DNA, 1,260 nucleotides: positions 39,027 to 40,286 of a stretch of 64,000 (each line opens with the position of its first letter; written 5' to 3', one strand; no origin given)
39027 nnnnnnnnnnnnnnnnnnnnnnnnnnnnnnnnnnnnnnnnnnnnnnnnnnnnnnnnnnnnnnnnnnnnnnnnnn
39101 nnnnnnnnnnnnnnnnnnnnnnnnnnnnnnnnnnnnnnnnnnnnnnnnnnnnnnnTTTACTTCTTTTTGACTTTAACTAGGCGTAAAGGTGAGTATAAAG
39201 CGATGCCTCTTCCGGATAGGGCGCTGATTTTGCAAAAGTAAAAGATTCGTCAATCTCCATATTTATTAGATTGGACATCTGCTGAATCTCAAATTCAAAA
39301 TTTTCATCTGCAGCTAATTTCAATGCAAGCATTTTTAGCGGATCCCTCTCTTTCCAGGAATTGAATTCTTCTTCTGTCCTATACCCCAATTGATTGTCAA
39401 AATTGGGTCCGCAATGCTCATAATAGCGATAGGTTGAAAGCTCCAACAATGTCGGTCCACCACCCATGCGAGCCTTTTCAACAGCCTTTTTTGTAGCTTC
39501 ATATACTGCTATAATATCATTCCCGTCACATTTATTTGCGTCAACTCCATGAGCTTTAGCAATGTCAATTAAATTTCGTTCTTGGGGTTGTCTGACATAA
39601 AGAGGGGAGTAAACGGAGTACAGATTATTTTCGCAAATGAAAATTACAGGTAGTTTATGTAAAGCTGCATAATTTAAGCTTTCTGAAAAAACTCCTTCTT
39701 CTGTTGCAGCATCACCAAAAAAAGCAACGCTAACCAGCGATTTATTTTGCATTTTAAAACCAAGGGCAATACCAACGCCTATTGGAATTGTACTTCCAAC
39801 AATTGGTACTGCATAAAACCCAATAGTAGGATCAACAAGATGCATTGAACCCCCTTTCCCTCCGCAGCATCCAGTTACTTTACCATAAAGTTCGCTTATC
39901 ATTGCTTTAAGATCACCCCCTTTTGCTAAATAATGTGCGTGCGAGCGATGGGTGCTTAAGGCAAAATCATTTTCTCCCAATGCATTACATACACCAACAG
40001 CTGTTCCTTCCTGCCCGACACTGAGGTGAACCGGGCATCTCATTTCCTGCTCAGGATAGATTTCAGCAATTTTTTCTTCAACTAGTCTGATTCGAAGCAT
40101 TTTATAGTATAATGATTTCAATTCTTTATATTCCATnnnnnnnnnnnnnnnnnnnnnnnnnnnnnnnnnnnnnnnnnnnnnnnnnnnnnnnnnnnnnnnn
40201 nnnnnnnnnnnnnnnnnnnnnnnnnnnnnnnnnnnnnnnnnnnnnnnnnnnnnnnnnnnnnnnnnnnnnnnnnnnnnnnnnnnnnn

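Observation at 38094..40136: ThDP-dependent E1 alpha/beta pair without E2/E3 inside a sugar operon: candidate two-carbon branching of an amino sugar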

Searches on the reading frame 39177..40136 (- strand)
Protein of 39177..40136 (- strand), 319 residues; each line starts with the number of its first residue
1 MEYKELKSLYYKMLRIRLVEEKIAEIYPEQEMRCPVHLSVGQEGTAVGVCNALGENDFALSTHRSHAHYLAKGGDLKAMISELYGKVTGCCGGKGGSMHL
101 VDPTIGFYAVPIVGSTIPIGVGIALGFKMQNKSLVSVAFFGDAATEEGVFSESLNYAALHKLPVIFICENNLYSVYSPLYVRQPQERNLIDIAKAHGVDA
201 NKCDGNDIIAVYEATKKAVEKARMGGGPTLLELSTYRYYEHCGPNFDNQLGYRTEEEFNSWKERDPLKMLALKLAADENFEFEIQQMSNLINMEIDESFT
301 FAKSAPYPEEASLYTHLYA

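Call 3: search_protein_families(library=pfam, proteins=[window:39177-40136:-])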
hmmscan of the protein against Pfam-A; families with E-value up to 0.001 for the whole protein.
window:39177-40136:- (319 aa): 2 families
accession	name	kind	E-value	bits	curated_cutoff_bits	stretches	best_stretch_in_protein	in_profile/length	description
PF00676.26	E1_dh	-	3.7e-64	217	22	1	11-309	1-298/300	Dehydrogenase E1 component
PF02775.26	TPP_enzyme_C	-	3.9e-05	23.9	21.9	1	115-232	28-150/151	Thiamine pyrophosphate enzyme, C-terminal TPP binding domain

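Call 6: search_protein_families(library=ncbifam, proteins=[window:39177-40136:-], max_evalue=0.00001)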
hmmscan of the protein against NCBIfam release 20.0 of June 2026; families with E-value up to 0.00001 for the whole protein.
window:39177-40136:- (319 aa): 3 families
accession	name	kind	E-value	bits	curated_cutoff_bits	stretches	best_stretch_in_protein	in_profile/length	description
TIGR03182.1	PDH_E1_alph_y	equivalog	1.1e-86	290.7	393.85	1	5-319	3-315/315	pyruvate dehydrogenase (acetyl-transferring) E1 component subunit alpha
TIGR03181.1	PDH_E1_alph_x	equivalog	3.2e-61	207.1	411.35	1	4-319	24-328/341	pyruvate dehydrogenase (acetyl-transferring) E1 component subunit alpha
NF004559.0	PRK05899.2-5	equivalog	1.1e-07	30.4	488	1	113-221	128-236/627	transketolase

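Call 7: find_homologous_proteins(query=window:39177-40136:-, max_evalue=1e-20)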
Query window:39177-40136:- (319 aa): 8000 proteins with E <= 1e-20 among 8000 candidates; the best 120 are listed.
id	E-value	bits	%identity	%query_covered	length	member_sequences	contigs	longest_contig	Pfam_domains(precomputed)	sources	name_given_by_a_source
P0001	2.9e-214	728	100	100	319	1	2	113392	PF00676.26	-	-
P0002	5.6e-184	629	88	98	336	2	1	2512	PF02775.27,PF00676.26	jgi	-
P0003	1.5e-181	621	86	98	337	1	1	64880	PF02775.27,PF00676.26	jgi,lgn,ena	-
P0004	1.7e-174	597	83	99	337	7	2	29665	PF00676.26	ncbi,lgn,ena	-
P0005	2.6e-174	597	81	100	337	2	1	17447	PF00676.26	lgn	-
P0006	5.0e-171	586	79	99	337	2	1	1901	PF00676.26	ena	-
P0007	6.8e-162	556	78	99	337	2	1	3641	PF00676.26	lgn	-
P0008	8.0e-161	552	77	98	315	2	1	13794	PF02775.27,PF00676.26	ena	-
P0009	5.6e-160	550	75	100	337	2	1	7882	PF02775.27,PF00676.26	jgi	-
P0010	3.5e-159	547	76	100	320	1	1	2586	PF02775.27,PF00676.26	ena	-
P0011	1.1e-156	539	74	100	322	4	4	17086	PF00676.26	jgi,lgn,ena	-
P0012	2.5e-156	538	75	100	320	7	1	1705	PF02775.27,PF00676.26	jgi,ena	-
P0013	1.8e-154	532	73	99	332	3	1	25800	PF00676.26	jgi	-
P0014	8.4e-154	529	76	96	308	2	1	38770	PF02775.27,PF00676.26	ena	-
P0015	2.8e-153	528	75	99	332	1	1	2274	PF00676.26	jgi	-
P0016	3.6e-152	524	74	99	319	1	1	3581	PF00676.26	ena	-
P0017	5.1e-152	524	72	100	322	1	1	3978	PF00676.26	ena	-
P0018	4.2e-148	511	69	100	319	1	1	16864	PF00676.26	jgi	jgi:pyruvate dehydrogenase E1 component alpha subunit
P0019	1.4e-147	509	68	100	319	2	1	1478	PF00676.26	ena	-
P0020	6.7e-147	507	68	100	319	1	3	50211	PF00676.26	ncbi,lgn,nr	ncbi:MAG: thiamine pyrophosphate-dependent dehydrogenase E1 component subunit alpha [Verrucomicrobia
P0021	1.6e-145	502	69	99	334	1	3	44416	PF00676.26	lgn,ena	-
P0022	2.9e-145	501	67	100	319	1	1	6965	PF00676.26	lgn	-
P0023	8.0e-145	500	68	100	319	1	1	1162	PF00676.26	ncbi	-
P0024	3.4e-142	491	66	100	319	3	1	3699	PF00676.26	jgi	jgi:TPP-dependent pyruvate/acetoin dehydrogenase alpha subunit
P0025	1.3e-131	457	62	100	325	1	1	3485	PF00676.26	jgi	jgi:pyruvate dehydrogenase E1 component alpha subunit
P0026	2.0e-130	453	63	100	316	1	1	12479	PF00676.26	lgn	-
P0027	4.3e-130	452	65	98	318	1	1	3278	PF00676.26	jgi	-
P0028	1.0e-129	450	63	100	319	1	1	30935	PF00676.26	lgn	-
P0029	1.4e-129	450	62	98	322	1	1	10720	PF00676.26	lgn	-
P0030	4.0e-129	448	64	100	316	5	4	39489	PF00676.26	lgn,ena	-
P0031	6.6e-129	448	64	100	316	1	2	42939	PF00676.26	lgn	-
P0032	8.0e-129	447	64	98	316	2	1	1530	PF00676.26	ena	-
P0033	1.6e-128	446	62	100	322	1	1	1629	PF00676.26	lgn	-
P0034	2.0e-128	446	62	98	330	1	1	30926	PF00676.26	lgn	-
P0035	4.2e-128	445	62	100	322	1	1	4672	PF02775.27,PF00676.26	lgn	-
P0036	4.5e-128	445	61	100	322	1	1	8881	PF02775.27,PF00676.26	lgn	-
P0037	5.6e-128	445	62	98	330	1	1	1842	PF00676.26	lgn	-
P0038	1.0e-127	444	61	100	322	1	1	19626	PF02775.27,PF00676.26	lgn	-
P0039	1.2e-127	444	61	100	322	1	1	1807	PF02775.27,PF00676.26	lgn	-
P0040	1.5e-127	443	62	99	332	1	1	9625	PF00676.26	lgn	-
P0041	2.3e-127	443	61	99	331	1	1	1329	PF00676.26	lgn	-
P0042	4.3e-127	442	62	100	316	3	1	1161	PF02775.27,PF00676.26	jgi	-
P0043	4.4e-127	442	62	98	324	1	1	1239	PF00676.26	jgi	jgi:TPP-dependent pyruvate/acetoin dehydrogenase alpha subunit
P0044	5.0e-127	441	61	100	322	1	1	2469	PF00676.26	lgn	-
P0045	5.5e-127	441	62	100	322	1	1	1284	PF00676.26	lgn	-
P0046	5.8e-127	441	62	100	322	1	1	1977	PF00676.26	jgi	-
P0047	1.0e-126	440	61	98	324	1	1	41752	PF00676.26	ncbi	-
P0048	1.2e-126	440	60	100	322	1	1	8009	PF00676.26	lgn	-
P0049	2.0e-126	440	62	98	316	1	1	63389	PF00676.26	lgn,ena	-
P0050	2.2e-126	439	63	98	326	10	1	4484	PF02775.27,PF00676.26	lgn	-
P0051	2.3e-126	439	60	100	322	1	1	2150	PF00676.26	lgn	-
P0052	2.4e-126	439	63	98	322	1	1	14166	PF00676.26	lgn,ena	-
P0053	2.5e-126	439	60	99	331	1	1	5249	PF13292.12,PF00676.26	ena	-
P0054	3.3e-126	439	63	98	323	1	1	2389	PF00676.26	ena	-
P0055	3.7e-126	439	61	98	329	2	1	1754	PF00676.26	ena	-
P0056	3.9e-126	439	60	100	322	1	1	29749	PF00676.26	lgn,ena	-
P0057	4.1e-126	438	62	100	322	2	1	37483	PF02775.27,PF00676.26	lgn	-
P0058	5.5e-126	438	61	98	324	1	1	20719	PF00676.26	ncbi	-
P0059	6.8e-126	438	60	100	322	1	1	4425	PF00676.26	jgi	-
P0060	7.4e-126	438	60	98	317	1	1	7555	PF13292.12,PF00676.26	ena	-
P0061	8.2e-126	437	60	100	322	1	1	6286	PF02775.27,PF00676.26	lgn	-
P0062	8.3e-126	437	60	100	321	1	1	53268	PF00676.26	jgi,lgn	-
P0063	8.8e-126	437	62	100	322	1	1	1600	PF00676.26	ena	-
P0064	1.3e-125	437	61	99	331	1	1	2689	PF00676.26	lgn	-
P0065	6.2e-125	435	58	100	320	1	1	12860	PF02775.27,PF00676.26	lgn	-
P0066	6.2e-125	435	61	96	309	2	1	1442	PF00676.26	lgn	-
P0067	6.4e-125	435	60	98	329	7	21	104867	PF00676.26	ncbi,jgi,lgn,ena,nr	ncbi:MAG TPA: thiamine pyrophosphate-dependent dehydrogenase E1 component subunit alpha [Deltaproteo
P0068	9.1e-125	434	61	98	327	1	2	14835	PF00676.26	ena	-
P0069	9.1e-125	434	60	98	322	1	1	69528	PF00676.26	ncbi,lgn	-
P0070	1.5e-124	433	58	100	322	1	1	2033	PF02775.27,PF00676.26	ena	-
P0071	1.6e-124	433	61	100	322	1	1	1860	PF00676.26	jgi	jgi:pyruvate dehydrogenase E1 component alpha subunit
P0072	1.8e-124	433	60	100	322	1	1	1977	PF02775.27,PF00676.26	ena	-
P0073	2.2e-124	433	61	100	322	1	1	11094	PF00676.26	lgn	-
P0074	2.8e-124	432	61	98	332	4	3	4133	PF00676.26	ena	-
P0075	2.8e-124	432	62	98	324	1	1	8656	PF00676.26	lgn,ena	-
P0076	3.4e-124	432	61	98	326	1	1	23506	PF00676.26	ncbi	-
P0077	3.9e-124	432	60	99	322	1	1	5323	PF00676.26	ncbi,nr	ncbi:MAG: thiamine pyrophosphate-dependent dehydrogenase E1 component subunit alpha [Deltaproteobact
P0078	4.8e-124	432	60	100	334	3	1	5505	PF02775.27,PF00676.26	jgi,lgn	jgi:pyruvate dehydrogenase E1 component alpha subunit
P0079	6.1e-124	431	60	99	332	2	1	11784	PF02775.27,PF00676.26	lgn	-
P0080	7.4e-124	431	59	100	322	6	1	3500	PF00676.26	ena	-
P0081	7.9e-124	431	60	100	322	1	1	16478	PF00676.26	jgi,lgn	jgi:TPP-dependent pyruvate/acetoin dehydrogenase alpha subunit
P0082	8.2e-124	431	60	98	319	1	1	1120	PF00676.26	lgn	-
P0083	8.3e-124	431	62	98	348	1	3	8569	PF00676.26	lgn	-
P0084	8.9e-124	431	59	100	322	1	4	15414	PF00676.26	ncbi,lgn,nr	ncbi:MAG: Acetoin:2,6-dichlorophenolindophenol oxidoreductase subunit alpha [Syntrophomonadaceae bac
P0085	9.1e-124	431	60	100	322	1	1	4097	PF00676.26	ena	-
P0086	9.6e-124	431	59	100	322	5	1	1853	PF00676.26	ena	-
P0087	9.7e-124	431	61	98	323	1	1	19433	PF00676.26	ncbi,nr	ncbi:MAG: thiamine pyrophosphate-dependent dehydrogenase E1 component subunit alpha [Chloroflexi bac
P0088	1.1e-123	430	60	100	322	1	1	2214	PF00676.26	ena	-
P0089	1.3e-123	430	60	100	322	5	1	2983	PF00676.26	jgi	-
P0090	1.4e-123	430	62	98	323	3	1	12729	PF00676.26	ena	-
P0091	1.7e-123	430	63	96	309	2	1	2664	PF02775.27,PF00676.26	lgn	-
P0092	1.7e-123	430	60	100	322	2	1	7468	PF00676.26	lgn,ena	-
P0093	1.9e-123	430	60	98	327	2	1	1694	PF00676.26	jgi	jgi:pyruvate dehydrogenase E1 component alpha subunit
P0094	2.3e-123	429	60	100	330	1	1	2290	PF00676.26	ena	-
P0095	2.5e-123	429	59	100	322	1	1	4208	PF00676.26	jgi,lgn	jgi:pyruvate dehydrogenase E1 component alpha subunit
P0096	2.8e-123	429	62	98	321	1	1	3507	PF00676.26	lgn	-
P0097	3.0e-123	429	62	100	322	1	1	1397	PF00676.26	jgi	jgi:TPP-dependent pyruvate/acetoin dehydrogenase alpha subunit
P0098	3.1e-123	429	60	97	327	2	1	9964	PF00676.26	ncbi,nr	ncbi:MAG: thiamine pyrophosphate-dependent dehydrogenase E1 component subunit alpha [Dehalococcoidal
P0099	3.1e-123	429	60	100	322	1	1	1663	PF13292.12,PF00676.26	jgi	jgi:pyruvate dehydrogenase E1 component alpha subunit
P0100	3.3e-123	429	61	100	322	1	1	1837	PF00676.26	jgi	-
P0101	3.5e-123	429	60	100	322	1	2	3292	PF02775.27,PF00676.26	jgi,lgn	-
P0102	3.6e-123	429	59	98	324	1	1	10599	PF00676.26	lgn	-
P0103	3.9e-123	429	59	98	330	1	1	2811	PF00676.26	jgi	jgi:TPP-dependent pyruvate/acetoin dehydrogenase alpha subunit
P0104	4.5e-123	429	59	100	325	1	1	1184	PF00676.26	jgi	jgi:TPP-dependent pyruvate/acetoin dehydrogenase alpha subunit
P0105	6.5e-123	428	60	98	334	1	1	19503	PF00676.26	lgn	-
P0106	7.7e-123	428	59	98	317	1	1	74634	PF00676.26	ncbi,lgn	-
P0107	7.7e-123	428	58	100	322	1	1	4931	PF02775.27,PF00676.26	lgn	-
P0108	7.8e-123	428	61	100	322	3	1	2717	PF00676.26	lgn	-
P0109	7.9e-123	428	59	100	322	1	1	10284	PF00676.26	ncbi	-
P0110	7.9e-123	428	59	100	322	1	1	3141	PF00676.26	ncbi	-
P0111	8.4e-123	428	60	98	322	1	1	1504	PF00676.26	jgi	-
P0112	9.4e-123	427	58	100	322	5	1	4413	PF00676.26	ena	-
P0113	9.7e-123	427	60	100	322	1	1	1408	PF00676.26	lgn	-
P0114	1.1e-122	427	61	98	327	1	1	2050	PF02775.27,PF00676.26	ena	-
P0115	1.1e-122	427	58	100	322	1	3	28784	PF02775.27,PF00676.26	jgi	jgi:TPP-dependent pyruvate/acetoin dehydrogenase alpha subunit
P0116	1.2e-122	427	60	100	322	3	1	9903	PF00676.26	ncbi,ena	-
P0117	1.3e-122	427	60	99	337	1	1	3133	PF00676.26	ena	-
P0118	1.4e-122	427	59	98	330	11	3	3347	PF00676.26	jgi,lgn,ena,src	-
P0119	1.4e-122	427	60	100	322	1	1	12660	PF13292.12,PF00676.26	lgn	-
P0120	1.5e-122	427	61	96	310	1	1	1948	PF00676.26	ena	-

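Call 9: find_encoding_contigs(protein=P0003, flank=10000, max_places=2)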
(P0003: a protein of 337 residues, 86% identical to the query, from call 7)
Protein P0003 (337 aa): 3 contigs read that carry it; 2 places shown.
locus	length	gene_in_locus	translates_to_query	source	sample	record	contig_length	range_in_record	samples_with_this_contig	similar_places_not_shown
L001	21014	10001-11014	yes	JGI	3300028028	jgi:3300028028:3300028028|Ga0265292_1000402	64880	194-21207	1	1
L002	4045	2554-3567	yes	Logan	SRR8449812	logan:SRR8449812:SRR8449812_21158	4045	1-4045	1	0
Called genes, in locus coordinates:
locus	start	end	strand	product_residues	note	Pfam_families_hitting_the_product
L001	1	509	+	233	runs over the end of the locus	?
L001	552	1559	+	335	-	PF01073:3Beta_HSD, PF01370:Epimerase, PF04321:RmlD_sub_bind, PF05368:NmrA (weak), PF13460:NAD_binding_10, PF16363:GDP_Man_Dehyd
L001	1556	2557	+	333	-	PF01073:3Beta_HSD, PF01370:Epimerase, PF02719:Polysacc_synt_2, PF04321:RmlD_sub_bind (weak), PF05368:NmrA (weak), PF07993:NAD_binding_4 (faint), PF13460:NAD_binding_10 (weak), PF16363:GDP_Man_Dehyd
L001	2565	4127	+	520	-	PF01467:CTP_transf_like, PF00294:PfkB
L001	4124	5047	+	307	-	PF01408:GFO_IDH_MocA, PF22725:GFO_IDH_MocA_C3, PF02894:GFO_IDH_MocA_C (weak)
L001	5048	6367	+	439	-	PF03721:UDPG_MGDP_dh_N, PF00984:UDPG_MGDP_dh, PF03720:UDPG_MGDP_dh_C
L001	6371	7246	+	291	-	PF01370:Epimerase, PF04321:RmlD_sub_bind, PF16363:GDP_Man_Dehyd (weak)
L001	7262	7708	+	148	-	PF00293:NUDIX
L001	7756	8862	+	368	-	PF01041:DegT_DnrJ_EryC1, PF00266:Aminotran_5 (weak)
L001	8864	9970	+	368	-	PF00155:Aminotran_1_2 (faint), PF01041:DegT_DnrJ_EryC1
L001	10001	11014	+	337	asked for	PF00676:E1_dh, PF02775:TPP_enzyme_C (faint)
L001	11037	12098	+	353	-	PF02779:Transket_pyr, PF02780:Transketolase_C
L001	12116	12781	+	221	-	PF01209:Ubie_methyltran, PF13489:Methyltransf_23, PF13847:Methyltransf_31, PF08241:Methyltransf_11, PF08242:Methyltransf_12, PF13649:Methyltransf_25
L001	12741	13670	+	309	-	PF01370:Epimerase, PF04321:RmlD_sub_bind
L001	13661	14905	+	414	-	-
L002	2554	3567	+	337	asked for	PF00676:E1_dh, PF02775:TPP_enzyme_C (faint)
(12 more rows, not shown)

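Call 10: find_encoding_contigs(protein=P0020, flank=10000, max_places=2)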
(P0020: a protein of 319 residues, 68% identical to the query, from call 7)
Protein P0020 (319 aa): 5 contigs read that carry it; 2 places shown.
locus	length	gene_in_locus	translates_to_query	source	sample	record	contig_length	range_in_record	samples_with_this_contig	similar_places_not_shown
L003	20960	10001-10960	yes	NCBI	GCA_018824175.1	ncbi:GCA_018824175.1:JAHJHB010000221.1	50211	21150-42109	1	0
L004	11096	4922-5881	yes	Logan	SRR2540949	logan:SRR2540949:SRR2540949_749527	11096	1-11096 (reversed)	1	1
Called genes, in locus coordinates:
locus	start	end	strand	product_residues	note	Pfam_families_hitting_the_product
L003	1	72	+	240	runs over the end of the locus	PF00923:TAL_FSA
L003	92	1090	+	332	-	PF01073:3Beta_HSD, PF01370:Epimerase, PF04321:RmlD_sub_bind, PF05368:NmrA (weak), PF07993:NAD_binding_4 (faint), PF13460:NAD_binding_10, PF16363:GDP_Man_Dehyd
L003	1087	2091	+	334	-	PF01073:3Beta_HSD, PF01370:Epimerase, PF02719:Polysacc_synt_2, PF04321:RmlD_sub_bind (weak), PF07993:NAD_binding_4 (faint), PF16363:GDP_Man_Dehyd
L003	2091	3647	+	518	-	PF01467:CTP_transf_like, PF00294:PfkB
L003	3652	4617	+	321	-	PF01408:GFO_IDH_MocA (weak), PF02894:GFO_IDH_MocA_C (weak), PF22725:GFO_IDH_MocA_C3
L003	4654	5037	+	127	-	PF13366:PDDEXK_3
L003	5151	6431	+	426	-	PF03721:UDPG_MGDP_dh_N, PF00984:UDPG_MGDP_dh, PF03720:UDPG_MGDP_dh_C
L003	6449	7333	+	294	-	PF01370:Epimerase, PF04321:RmlD_sub_bind, PF16363:GDP_Man_Dehyd (weak)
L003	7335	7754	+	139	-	PF00293:NUDIX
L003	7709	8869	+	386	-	PF01041:DegT_DnrJ_EryC1, PF01212:Beta_elim_lyase (weak), PF00266:Aminotran_5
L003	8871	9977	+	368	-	PF00155:Aminotran_1_2 (weak), PF00266:Aminotran_5 (faint), PF01041:DegT_DnrJ_EryC1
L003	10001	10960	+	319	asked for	PF00676:E1_dh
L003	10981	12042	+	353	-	PF02779:Transket_pyr, PF02780:Transketolase_C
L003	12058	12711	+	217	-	PF01209:Ubie_methyltran (weak), PF13489:Methyltransf_23, PF13847:Methyltransf_31, PF08241:Methyltransf_11, PF08242:Methyltransf_12, PF13649:Methyltransf_25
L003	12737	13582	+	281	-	PF01370:Epimerase, PF04321:RmlD_sub_bind, PF01073:3Beta_HSD (weak), PF16363:GDP_Man_Dehyd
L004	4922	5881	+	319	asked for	PF00676:E1_dh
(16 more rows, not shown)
